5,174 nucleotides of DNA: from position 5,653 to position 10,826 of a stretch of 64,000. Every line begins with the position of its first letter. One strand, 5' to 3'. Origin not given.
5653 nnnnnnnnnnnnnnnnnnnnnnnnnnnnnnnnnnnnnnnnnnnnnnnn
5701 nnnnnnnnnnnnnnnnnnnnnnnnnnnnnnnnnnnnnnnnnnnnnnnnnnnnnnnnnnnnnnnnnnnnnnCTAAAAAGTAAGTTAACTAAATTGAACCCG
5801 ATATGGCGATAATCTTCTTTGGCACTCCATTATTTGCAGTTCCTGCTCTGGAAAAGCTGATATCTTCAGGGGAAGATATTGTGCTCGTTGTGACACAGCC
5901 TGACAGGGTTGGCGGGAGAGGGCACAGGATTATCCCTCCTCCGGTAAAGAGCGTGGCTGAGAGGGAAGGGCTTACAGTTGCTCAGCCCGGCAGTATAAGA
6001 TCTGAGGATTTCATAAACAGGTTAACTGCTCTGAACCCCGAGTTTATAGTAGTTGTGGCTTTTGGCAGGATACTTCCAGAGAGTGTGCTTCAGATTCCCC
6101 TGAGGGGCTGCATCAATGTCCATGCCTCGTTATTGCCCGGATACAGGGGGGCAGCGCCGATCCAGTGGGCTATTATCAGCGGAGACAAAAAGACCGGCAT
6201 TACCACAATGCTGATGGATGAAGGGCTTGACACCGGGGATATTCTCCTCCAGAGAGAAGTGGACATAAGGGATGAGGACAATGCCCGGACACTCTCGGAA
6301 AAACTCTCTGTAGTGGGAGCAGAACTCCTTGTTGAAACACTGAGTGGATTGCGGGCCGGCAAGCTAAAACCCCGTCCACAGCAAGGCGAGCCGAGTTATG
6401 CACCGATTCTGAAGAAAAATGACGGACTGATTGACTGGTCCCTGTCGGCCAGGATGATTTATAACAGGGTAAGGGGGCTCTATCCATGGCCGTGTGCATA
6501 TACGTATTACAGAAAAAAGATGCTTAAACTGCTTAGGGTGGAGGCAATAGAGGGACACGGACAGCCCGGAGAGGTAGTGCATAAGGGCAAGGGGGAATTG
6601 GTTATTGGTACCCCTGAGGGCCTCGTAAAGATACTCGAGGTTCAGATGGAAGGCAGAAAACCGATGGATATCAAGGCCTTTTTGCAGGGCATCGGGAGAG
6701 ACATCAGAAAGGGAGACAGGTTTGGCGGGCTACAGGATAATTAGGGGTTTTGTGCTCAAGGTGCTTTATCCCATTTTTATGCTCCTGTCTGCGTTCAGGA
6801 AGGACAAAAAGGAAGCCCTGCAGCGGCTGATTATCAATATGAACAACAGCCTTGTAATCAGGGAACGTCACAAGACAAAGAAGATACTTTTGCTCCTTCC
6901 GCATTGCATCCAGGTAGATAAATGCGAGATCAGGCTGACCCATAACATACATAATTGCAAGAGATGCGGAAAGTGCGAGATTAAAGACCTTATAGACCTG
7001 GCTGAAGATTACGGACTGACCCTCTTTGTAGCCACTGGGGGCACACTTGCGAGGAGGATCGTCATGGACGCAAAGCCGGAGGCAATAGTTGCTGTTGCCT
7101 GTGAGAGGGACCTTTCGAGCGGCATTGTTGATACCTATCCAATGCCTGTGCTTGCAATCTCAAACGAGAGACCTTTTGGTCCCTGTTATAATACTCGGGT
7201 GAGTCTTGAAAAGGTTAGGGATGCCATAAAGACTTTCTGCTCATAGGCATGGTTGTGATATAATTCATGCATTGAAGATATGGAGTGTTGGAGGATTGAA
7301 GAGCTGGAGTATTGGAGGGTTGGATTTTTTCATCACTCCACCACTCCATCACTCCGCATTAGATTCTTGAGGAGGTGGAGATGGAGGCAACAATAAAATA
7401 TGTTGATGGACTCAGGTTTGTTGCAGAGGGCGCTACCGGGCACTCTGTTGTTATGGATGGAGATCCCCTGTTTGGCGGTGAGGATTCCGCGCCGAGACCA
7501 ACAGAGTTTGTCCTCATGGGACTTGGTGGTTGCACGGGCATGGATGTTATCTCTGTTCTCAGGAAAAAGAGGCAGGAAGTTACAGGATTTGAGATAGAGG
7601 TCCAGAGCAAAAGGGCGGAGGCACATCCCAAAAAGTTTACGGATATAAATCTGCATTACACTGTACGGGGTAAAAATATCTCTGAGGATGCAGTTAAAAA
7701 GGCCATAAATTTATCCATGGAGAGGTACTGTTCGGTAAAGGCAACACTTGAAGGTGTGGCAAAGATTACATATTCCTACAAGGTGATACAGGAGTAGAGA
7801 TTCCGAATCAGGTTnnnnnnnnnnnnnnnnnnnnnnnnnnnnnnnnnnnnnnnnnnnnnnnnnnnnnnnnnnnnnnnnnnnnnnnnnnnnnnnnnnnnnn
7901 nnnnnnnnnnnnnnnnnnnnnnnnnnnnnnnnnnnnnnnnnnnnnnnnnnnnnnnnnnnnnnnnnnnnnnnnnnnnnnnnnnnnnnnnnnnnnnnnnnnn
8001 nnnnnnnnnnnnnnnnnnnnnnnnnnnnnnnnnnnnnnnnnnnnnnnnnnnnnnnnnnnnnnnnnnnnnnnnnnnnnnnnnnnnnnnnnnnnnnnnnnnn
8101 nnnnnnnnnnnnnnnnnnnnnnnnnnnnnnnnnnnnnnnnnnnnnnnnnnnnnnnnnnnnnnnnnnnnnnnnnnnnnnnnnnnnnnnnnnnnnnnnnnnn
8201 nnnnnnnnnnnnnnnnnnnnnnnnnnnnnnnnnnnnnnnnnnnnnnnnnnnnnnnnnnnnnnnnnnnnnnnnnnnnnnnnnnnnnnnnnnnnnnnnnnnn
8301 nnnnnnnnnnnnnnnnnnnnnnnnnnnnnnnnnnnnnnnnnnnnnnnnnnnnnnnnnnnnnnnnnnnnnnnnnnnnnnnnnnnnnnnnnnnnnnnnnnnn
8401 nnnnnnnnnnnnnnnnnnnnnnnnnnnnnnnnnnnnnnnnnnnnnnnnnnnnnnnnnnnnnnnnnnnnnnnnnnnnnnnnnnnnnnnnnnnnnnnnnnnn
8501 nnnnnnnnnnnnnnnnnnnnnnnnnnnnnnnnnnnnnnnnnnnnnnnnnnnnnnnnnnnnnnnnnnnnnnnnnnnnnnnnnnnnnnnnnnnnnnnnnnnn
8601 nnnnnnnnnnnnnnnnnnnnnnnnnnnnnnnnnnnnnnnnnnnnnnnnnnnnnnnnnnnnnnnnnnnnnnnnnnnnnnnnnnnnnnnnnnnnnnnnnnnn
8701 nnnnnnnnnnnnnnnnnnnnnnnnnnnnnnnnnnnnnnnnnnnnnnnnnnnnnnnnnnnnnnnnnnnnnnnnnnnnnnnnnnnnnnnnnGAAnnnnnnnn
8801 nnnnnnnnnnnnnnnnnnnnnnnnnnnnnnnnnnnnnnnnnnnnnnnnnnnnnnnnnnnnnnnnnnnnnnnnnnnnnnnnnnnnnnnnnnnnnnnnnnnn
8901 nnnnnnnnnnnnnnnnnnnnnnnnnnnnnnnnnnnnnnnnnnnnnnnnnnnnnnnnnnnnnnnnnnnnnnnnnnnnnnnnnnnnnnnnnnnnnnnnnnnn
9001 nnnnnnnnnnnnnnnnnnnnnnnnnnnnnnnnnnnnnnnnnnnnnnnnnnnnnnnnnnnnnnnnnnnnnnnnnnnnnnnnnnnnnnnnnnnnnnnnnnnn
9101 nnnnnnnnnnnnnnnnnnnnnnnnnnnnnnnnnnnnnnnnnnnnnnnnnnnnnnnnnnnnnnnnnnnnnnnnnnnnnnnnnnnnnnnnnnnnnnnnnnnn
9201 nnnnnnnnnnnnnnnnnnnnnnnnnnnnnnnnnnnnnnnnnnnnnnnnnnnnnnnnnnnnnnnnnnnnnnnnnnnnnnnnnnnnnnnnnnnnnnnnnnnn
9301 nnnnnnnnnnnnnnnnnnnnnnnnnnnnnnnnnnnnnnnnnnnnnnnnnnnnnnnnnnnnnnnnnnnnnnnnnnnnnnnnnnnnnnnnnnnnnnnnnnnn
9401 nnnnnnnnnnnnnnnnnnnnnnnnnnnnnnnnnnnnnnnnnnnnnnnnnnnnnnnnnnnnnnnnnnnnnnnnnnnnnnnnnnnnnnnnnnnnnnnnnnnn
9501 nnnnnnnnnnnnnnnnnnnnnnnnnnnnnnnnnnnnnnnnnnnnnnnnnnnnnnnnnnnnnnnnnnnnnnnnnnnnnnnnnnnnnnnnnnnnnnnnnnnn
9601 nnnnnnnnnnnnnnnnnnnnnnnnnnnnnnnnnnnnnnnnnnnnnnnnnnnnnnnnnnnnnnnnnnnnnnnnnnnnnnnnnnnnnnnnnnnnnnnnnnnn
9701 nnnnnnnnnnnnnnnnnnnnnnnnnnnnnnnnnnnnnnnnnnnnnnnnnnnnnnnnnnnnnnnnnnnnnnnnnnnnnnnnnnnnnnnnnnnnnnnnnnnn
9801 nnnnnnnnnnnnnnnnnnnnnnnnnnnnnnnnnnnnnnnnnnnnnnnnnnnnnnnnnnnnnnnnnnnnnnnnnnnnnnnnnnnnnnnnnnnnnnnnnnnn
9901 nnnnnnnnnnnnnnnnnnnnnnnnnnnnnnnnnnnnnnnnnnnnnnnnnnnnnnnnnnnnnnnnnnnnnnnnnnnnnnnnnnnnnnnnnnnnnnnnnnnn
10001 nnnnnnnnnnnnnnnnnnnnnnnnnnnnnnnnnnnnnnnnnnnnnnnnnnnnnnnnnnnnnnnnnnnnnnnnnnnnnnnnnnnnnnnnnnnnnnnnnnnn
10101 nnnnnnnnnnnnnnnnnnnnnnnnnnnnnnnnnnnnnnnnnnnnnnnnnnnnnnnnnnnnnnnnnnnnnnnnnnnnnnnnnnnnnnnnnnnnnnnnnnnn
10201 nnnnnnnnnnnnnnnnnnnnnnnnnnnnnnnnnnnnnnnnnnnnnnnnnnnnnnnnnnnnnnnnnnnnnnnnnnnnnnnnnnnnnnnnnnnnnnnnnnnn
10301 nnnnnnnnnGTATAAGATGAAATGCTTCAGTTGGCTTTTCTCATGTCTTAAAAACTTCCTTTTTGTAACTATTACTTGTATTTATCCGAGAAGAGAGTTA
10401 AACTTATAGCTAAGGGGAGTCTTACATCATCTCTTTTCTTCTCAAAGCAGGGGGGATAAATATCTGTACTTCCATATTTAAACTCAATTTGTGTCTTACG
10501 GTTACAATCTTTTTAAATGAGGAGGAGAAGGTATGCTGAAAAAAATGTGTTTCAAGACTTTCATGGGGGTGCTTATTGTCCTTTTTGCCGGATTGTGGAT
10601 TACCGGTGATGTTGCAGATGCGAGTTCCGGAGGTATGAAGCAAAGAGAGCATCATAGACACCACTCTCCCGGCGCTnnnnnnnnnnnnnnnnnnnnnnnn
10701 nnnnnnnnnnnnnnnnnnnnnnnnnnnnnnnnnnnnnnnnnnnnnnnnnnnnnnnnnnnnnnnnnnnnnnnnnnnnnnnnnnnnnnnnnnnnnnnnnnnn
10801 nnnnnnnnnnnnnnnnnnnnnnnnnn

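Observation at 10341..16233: Tandem duplication of giant secreted RCC1 beta-propeller genes including promoter region and terminator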

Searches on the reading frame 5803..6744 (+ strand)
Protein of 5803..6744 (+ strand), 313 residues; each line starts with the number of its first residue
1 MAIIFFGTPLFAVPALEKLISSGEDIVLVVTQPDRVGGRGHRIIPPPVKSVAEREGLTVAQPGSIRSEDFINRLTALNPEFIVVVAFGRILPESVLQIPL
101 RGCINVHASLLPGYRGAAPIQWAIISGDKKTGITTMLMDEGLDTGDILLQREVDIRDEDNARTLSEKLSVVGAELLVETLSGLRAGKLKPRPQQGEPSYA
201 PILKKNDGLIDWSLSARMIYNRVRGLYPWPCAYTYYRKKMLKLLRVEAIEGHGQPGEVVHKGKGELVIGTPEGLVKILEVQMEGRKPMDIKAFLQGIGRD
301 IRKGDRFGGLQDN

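Call 58: search_protein_families(library=pfam, proteins=[window:5803-6744:+], max_evalue=0.00001)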
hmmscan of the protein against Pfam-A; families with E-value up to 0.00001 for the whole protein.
window:5803-6744:+ (313 aa): 2 families
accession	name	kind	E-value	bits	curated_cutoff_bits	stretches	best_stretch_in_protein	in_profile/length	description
PF00551.24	Formyl_trans_N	-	9e-46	156.3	26.1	1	2-180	4-181/181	Formyl transferase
PF02911.23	Formyl_trans_C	-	4.7e-28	97.7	21.1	1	203-296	2-98/100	Formyl transferase, C-terminal domain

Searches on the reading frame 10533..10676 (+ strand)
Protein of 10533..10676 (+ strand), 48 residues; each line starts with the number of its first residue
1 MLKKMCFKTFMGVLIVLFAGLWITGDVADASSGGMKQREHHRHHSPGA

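Call 45: find_homologous_proteins(query=A4, max_evalue=0.001)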
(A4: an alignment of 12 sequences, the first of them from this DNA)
Query A4 (12 sequences) (48 aa, profile of the alignment): 2 proteins with E <= 0.001 among 722 candidates.
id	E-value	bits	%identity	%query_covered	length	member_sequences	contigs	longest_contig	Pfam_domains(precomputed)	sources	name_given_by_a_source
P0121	1.4e-17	81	49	77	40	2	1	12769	-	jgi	-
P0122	1.7e-14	71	58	65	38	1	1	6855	-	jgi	-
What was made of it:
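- A leader-profile search meant to test whether other protein types use the same leader was uninformative (call 45).
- Tried and rejected: It returned only two 38-40-aa fragments and missed the known family members, so it says nothing about other cargo types (call 45).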
